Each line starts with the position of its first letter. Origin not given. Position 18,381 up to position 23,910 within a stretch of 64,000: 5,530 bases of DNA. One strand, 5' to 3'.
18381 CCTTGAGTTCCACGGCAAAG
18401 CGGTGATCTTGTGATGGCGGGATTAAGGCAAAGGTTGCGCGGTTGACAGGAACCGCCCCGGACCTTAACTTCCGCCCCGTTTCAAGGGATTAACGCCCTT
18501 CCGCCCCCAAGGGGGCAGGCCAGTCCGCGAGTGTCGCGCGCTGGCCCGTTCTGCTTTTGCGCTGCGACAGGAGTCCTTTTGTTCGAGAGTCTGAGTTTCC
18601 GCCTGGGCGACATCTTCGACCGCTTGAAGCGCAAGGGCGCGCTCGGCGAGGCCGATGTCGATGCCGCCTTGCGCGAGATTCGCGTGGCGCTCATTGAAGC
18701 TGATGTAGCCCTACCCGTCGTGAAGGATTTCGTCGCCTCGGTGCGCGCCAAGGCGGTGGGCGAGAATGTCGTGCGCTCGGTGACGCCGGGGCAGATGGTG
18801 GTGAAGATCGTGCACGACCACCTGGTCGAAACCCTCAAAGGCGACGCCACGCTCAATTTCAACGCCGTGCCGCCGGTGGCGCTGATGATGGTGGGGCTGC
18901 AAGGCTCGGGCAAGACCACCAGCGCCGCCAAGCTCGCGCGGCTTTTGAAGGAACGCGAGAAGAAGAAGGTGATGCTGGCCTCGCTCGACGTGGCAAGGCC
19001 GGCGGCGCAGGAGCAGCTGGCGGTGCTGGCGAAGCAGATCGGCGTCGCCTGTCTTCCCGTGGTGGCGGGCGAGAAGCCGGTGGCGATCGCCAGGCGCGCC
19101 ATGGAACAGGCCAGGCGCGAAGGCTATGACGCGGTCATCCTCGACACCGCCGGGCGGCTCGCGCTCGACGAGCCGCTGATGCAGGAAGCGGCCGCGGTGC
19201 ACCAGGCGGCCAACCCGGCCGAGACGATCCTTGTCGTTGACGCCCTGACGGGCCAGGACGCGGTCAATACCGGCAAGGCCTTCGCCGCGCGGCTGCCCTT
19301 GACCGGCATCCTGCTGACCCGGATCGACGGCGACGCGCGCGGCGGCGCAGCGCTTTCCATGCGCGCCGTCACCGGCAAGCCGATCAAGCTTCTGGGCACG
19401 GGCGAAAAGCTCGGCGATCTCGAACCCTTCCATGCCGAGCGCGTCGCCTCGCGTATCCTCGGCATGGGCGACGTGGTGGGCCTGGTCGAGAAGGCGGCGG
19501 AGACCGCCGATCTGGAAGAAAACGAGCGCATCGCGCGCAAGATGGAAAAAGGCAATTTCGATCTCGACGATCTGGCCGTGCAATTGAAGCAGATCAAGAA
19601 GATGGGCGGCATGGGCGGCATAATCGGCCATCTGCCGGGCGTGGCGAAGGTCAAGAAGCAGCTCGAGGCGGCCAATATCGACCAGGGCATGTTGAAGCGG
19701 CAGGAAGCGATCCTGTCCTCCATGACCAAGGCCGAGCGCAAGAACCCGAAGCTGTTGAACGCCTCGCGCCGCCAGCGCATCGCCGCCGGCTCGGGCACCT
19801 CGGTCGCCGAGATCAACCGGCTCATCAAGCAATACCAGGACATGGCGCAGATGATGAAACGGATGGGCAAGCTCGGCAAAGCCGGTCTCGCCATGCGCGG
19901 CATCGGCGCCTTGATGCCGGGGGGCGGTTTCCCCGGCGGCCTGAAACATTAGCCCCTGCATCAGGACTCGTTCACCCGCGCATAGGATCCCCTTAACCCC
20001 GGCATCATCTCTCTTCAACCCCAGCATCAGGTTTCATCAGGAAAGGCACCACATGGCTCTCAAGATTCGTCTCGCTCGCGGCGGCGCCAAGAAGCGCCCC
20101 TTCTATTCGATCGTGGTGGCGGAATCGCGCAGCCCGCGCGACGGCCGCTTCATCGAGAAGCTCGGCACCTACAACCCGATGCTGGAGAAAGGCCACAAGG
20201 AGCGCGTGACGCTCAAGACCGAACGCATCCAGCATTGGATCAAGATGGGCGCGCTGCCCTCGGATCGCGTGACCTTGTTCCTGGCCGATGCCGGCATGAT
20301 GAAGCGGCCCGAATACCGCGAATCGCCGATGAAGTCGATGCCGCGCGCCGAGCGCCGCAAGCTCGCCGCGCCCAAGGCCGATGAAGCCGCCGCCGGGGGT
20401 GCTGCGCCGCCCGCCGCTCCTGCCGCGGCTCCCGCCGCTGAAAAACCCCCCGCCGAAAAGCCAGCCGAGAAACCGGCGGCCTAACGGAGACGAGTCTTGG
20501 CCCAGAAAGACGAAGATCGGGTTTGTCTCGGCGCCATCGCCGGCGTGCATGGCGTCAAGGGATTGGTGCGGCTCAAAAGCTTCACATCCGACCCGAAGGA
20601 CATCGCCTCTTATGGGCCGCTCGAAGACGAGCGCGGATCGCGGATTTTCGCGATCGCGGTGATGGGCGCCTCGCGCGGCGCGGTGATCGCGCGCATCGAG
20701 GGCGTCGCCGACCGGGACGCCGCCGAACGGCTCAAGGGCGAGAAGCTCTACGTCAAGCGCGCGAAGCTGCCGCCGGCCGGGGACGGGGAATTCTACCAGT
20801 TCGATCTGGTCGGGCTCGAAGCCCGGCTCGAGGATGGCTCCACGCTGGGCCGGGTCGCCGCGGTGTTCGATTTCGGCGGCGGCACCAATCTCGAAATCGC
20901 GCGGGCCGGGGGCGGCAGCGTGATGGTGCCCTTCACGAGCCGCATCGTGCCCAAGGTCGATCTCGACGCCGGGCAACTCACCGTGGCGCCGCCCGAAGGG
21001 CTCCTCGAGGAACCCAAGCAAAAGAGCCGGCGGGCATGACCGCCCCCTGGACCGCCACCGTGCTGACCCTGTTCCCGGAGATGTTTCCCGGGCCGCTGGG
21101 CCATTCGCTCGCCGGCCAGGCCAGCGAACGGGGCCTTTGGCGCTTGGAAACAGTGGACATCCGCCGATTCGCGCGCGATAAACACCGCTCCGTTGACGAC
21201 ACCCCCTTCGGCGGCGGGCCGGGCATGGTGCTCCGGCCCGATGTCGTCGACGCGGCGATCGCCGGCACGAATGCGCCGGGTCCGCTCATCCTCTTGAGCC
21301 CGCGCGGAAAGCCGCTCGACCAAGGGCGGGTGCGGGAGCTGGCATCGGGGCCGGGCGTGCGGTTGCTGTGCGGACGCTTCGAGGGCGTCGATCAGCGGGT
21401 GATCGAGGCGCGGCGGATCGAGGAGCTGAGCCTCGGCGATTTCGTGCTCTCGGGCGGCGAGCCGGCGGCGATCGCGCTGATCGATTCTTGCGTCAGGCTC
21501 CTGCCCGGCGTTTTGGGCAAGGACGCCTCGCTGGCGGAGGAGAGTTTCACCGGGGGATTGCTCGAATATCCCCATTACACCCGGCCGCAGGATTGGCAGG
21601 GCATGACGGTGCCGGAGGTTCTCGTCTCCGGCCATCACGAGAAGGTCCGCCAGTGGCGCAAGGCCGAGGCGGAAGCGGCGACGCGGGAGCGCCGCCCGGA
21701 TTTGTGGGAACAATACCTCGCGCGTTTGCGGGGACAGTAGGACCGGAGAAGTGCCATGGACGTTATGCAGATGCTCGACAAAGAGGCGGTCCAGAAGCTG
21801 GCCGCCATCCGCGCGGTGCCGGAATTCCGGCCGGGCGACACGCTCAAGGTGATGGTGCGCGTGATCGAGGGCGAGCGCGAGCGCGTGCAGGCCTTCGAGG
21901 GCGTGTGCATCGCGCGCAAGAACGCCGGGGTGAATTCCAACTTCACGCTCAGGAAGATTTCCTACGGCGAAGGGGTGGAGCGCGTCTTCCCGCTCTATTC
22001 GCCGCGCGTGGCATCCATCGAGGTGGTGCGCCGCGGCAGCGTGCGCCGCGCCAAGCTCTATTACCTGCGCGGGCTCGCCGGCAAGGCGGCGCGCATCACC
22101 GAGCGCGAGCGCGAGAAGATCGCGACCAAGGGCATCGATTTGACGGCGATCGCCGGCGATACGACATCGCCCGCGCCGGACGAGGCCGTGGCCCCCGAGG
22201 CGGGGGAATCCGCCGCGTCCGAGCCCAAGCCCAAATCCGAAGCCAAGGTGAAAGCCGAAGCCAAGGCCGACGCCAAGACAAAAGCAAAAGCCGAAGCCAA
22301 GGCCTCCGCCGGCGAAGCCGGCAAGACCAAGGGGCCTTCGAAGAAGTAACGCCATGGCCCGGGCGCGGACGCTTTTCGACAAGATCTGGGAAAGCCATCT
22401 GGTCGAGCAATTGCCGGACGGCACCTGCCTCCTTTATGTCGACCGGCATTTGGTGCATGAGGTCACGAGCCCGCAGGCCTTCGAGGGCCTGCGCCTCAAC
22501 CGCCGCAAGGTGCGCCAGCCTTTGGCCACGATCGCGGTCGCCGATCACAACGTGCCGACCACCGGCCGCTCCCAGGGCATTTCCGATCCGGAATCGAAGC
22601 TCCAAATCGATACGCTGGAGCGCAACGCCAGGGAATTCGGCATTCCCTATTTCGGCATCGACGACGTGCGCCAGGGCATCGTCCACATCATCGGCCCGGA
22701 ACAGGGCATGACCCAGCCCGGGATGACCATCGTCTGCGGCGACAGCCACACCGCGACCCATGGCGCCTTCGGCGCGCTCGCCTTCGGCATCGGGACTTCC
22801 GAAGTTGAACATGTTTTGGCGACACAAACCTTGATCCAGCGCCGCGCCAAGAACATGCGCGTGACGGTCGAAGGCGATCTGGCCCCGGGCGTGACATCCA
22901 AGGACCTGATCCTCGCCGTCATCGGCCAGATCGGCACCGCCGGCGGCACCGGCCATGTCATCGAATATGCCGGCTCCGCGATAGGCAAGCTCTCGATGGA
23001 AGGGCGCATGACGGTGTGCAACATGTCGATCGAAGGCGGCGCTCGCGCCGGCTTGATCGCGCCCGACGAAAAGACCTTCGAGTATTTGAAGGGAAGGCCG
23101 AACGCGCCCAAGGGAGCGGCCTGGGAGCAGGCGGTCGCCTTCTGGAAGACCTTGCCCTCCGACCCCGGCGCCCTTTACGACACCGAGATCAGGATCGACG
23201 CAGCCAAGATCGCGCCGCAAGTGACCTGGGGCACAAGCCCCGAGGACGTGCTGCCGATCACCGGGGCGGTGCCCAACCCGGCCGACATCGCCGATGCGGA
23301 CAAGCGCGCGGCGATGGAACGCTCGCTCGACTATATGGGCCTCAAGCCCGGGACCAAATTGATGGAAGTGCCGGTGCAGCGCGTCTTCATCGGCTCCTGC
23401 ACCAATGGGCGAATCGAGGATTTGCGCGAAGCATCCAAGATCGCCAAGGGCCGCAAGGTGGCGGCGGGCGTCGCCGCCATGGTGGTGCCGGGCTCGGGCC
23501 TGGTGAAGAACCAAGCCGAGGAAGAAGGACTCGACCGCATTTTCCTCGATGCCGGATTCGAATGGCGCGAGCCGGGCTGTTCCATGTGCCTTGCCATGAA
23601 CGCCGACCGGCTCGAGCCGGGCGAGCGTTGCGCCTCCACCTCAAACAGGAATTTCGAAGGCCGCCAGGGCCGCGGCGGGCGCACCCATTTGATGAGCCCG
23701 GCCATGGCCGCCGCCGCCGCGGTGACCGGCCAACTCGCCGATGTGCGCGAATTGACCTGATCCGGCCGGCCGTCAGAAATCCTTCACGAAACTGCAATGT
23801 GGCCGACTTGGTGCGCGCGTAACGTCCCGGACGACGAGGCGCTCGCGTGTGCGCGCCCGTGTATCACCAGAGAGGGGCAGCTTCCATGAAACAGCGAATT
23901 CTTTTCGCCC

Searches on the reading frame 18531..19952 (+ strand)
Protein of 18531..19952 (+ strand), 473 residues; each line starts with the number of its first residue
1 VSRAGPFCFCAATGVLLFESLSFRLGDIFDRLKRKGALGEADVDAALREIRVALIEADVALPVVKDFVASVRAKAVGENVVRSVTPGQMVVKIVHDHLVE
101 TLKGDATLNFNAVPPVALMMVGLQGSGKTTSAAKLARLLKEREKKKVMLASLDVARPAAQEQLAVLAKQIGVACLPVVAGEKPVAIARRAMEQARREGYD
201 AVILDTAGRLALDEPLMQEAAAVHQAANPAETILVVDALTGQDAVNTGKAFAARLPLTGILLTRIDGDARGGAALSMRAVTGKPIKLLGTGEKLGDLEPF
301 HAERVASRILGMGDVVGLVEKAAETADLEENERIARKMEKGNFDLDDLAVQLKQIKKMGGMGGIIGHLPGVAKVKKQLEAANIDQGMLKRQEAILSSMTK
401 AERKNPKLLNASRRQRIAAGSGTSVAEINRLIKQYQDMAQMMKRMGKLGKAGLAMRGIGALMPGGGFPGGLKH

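Call 83: search_protein_families(library=pfam, proteins=[window:18531-19952:+], max_evalue=0.00001)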
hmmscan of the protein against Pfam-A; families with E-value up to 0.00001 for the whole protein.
window:18531-19952:+ (473 aa): 4 families
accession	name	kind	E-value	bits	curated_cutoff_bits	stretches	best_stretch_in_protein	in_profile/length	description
PF00448.28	SRP54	-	2.5e-68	230.1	22.7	1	116-311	2-196/196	SRP54-type protein, GTPase domain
PF02978.25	SRP_SPB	-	4.4e-32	110.7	27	1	342-442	1-91/91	Signal peptide binding domain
PF02881.24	SRP54_N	-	1.1e-19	70.8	22.4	1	24-98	4-75/75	SRP54-type protein, helical bundle domain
PF01656.29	CbiA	-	5e-07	30.2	25.4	1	125-271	9-89/125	CobQ/CobB/MinD/ParA nucleotide binding domain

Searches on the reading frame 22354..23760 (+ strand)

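Call 83: search_protein_families(library=pfam, proteins=[window:22354-23760:+], max_evalue=0.00001)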
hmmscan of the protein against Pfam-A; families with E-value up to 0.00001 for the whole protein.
window:22354-23760:+ (468 aa): 1 family
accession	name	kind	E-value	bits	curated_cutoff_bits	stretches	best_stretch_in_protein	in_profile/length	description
PF00330.25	Aconitase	-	3.2e-184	613.7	28.7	1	9-459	1-463/463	Aconitase family (aconitate hydratase)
